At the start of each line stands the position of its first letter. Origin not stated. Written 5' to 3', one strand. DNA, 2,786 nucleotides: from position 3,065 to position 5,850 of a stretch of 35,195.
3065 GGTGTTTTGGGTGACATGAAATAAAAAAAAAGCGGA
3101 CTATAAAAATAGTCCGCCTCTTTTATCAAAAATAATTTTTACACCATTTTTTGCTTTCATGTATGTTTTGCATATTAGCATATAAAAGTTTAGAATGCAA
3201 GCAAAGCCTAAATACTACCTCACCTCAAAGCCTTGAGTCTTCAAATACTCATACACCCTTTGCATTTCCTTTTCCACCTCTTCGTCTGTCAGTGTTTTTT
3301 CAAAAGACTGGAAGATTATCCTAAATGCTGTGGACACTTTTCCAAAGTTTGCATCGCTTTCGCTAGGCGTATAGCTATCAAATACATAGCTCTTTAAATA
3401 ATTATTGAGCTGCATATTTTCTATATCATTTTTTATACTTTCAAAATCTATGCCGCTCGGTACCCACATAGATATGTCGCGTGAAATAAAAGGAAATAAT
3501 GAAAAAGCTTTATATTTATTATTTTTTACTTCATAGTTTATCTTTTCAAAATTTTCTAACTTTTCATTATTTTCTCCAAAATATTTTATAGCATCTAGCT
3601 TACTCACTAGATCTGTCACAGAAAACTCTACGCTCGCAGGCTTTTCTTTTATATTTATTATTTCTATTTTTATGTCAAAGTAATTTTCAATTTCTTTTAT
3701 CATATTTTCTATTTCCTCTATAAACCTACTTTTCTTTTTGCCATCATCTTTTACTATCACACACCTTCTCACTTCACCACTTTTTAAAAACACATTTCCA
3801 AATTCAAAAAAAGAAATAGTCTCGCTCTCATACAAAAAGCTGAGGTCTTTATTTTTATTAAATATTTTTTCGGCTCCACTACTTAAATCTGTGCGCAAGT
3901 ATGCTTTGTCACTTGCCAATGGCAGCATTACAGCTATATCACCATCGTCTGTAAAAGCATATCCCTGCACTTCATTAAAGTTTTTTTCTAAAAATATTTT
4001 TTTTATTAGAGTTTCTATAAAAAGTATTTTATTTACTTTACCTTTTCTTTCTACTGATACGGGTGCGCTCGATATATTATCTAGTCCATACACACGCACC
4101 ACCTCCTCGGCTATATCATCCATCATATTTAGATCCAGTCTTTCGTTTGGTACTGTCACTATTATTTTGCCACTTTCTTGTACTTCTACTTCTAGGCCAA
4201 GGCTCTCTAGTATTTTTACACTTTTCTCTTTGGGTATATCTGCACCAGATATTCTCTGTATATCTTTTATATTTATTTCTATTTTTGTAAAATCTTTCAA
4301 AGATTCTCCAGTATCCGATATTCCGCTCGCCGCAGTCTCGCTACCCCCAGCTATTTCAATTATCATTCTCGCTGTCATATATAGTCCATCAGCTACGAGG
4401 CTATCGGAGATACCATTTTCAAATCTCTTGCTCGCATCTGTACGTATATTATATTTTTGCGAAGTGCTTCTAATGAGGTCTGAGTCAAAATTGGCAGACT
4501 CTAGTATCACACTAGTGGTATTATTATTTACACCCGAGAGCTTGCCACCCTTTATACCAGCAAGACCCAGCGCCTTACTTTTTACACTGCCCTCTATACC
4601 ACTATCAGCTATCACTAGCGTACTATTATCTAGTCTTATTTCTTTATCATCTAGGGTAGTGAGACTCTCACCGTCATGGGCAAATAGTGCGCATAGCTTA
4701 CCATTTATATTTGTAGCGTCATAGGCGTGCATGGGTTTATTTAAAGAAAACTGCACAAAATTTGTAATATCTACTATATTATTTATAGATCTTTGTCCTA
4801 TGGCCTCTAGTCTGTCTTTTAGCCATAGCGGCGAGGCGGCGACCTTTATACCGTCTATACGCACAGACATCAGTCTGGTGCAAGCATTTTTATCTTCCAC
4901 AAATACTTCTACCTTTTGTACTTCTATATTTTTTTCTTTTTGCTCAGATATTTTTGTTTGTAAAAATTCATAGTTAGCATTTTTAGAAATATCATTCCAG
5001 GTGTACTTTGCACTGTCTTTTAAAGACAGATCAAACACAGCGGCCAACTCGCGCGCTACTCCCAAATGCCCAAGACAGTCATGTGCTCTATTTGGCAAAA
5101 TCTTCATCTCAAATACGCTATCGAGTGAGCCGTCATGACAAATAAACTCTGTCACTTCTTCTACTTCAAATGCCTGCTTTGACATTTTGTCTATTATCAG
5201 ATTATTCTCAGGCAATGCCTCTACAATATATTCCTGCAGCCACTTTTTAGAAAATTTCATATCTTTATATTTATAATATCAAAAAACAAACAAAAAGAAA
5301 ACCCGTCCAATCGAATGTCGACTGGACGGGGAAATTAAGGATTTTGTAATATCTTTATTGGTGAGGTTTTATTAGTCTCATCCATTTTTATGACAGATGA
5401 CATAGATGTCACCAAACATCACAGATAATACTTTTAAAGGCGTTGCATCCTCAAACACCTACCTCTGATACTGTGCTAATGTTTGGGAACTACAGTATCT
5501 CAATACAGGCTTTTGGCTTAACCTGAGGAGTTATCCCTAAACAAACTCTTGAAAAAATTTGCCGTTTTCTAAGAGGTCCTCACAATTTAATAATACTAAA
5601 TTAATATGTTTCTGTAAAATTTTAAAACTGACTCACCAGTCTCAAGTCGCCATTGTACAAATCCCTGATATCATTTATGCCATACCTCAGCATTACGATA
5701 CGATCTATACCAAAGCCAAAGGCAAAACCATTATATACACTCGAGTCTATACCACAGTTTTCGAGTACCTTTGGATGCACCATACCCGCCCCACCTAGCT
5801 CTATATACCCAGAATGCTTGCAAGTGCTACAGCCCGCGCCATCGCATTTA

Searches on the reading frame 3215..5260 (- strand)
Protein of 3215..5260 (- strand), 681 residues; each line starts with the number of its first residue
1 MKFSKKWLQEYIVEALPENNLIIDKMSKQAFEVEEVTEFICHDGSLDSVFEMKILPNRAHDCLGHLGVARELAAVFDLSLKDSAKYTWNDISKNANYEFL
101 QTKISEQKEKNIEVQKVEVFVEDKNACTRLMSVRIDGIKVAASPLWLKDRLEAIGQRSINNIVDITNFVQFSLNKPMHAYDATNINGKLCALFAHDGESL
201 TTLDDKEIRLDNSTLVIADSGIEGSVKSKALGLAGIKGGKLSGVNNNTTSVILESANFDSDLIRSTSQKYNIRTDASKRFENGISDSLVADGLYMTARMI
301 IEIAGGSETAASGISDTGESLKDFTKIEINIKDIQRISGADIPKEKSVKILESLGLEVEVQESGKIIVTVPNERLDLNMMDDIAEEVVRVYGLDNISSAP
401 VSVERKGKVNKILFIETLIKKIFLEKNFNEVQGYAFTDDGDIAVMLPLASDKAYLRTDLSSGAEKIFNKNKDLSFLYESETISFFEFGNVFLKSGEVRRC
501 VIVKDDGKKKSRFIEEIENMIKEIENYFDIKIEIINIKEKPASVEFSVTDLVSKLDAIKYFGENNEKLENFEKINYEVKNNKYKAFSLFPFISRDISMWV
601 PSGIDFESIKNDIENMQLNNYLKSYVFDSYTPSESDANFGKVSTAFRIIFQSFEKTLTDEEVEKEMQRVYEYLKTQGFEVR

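Call 24: find_encoding_contigs(protein=window:3215-5260:-, flank=10000, max_places=4)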
Protein window:3215-5260:- (681 aa): 8 contigs read that carry it; 4 places shown.
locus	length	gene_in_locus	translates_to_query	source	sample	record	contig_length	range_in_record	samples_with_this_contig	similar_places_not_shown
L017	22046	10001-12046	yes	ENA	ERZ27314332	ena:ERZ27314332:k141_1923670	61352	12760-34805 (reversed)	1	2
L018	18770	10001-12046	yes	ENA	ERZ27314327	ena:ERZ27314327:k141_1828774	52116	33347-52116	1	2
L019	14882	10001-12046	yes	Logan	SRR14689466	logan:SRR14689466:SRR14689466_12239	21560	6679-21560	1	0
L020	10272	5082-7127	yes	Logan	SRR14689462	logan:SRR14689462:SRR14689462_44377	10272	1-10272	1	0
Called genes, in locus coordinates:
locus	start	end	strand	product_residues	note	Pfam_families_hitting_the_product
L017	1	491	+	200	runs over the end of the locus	PF12917:YfbR-like, PF13023:HD_3, PF01966:HD (weak)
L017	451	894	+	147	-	PF02482:Ribosomal_S30AE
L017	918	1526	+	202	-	PF02600:DsbB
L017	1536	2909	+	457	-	PF08245:Mur_ligase_M, PF02875:Mur_ligase_C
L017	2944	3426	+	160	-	-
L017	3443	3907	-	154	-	PF00011:HSP20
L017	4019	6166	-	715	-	PF00133:tRNA-synt_1, PF09334:tRNA-synt_1g, PF08264:Anticodon_1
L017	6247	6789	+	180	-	PF00588:SpoU_methylase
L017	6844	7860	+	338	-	PF07669:Eco57I (weak)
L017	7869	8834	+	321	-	-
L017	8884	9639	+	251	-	PF01409:tRNA-synt_2d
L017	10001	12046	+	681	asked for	PF03483:B3_4, PF03484:B5, PF03147:FDX-ACB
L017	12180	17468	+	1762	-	PF00082:Peptidase_S8, PF00801:PKD (faint)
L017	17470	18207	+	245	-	-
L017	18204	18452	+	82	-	-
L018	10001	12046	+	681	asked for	PF03483:B3_4, PF03484:B5, PF03147:FDX-ACB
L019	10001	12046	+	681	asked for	PF03483:B3_4, PF03484:B5, PF03147:FDX-ACB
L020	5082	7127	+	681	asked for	PF03483:B3_4, PF03484:B5, PF03147:FDX-ACB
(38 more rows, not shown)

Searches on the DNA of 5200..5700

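Call 76: search_rna_families(source=window, start=5200, end=5700, threshold=evalue, max_evalue=1)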
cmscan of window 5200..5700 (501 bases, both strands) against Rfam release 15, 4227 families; matches with E-value up to 1: 3.
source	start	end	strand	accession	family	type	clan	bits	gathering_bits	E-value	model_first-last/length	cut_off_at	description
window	5242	5346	-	RF02429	SpF14_sRNA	Gene; sRNA;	-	23.3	100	0.44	1-120/120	no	Streptococcus sRNA SpF14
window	5395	5427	-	RF00039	DicF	Gene; antisense;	-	20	48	0.062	1-52/52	no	DicF RNA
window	5335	5389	+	RF02451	ncr1241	Gene; sRNA;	-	19.6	60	0.81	1-63/63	no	Bacillus sRNA ncr1241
